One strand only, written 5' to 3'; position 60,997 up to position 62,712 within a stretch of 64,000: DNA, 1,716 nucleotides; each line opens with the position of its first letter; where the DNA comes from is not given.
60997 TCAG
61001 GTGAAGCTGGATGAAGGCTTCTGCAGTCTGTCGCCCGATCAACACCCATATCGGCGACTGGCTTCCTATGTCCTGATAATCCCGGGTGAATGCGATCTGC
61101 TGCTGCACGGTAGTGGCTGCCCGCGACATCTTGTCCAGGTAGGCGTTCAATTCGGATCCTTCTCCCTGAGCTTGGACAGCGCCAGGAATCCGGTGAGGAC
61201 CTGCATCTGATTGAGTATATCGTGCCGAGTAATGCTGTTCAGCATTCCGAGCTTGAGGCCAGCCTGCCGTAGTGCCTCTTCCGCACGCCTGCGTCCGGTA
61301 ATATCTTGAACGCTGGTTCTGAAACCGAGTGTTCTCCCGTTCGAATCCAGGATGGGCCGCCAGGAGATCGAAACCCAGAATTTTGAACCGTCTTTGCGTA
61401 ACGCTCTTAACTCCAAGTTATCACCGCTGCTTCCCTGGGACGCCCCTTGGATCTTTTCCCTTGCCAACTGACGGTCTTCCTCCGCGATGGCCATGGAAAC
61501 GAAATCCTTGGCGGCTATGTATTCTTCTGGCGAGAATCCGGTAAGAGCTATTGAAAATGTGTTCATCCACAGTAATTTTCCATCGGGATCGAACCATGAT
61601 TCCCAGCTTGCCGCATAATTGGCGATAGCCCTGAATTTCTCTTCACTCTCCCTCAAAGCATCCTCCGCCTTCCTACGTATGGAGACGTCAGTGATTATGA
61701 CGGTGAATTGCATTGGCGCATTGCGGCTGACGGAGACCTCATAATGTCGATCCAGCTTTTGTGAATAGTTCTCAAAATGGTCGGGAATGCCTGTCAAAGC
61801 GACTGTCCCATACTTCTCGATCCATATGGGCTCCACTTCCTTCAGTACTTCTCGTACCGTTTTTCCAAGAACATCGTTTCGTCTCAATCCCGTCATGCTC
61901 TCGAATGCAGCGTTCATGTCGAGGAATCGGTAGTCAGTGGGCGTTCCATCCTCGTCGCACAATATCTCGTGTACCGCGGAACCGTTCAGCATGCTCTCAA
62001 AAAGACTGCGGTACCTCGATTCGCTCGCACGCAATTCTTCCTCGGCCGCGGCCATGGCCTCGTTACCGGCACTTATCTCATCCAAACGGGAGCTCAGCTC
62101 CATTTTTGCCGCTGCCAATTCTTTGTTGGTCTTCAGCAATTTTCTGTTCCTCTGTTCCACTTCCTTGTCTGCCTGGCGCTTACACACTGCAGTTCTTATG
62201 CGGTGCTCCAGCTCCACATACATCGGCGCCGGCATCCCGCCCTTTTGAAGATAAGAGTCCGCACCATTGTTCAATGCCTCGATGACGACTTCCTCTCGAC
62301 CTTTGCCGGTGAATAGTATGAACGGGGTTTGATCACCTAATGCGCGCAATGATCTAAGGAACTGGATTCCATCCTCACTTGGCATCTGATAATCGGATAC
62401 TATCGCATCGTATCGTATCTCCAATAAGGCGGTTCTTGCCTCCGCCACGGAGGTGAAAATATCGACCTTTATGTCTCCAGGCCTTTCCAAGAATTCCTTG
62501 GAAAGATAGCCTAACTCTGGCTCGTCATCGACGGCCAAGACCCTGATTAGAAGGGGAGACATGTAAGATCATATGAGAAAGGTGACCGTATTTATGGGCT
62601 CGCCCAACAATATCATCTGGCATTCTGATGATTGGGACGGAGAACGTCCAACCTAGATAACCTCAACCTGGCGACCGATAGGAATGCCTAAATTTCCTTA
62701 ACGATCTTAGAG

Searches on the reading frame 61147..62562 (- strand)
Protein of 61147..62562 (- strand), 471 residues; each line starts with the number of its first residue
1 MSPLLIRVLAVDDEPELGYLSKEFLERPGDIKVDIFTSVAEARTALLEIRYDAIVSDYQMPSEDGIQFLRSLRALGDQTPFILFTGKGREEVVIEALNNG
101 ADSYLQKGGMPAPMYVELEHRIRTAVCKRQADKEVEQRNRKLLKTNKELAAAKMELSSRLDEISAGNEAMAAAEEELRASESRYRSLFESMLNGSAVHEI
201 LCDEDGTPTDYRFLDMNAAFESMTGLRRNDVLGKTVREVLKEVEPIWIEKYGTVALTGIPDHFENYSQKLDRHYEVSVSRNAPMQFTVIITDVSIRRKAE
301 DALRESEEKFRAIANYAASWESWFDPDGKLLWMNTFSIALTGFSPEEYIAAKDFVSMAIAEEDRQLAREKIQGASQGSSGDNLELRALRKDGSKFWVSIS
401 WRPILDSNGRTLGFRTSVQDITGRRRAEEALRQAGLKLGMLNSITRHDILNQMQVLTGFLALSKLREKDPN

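Call 55: search_protein_families(library=pfam, proteins=[window:61147-62562:-], max_evalue=0.00001)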
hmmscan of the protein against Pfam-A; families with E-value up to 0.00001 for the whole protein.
window:61147-62562:- (471 aa): 6 families
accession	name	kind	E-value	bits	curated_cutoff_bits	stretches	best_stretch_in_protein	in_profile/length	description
PF00072.30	Response_reg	-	6.7e-20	71.8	30.2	1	8-108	1-100/111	Response regulator receiver domain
PF13426.13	PAS_9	-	1.5e-17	64.2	27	1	325-422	8-102/103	PAS domain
PF08448.16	PAS_4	-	1.2e-13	51.7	23.1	1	324-426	11-110/110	PAS fold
PF00989.32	PAS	-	3e-13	50.2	22.6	1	325-421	18-113/113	PAS fold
PF08447.18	PAS_3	-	7.1e-13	49.1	25.6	1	339-413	10-84/89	PAS fold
PF13188.13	PAS_8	-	1.8e-08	34.4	21.8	0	183-245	2-52/65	PAS domain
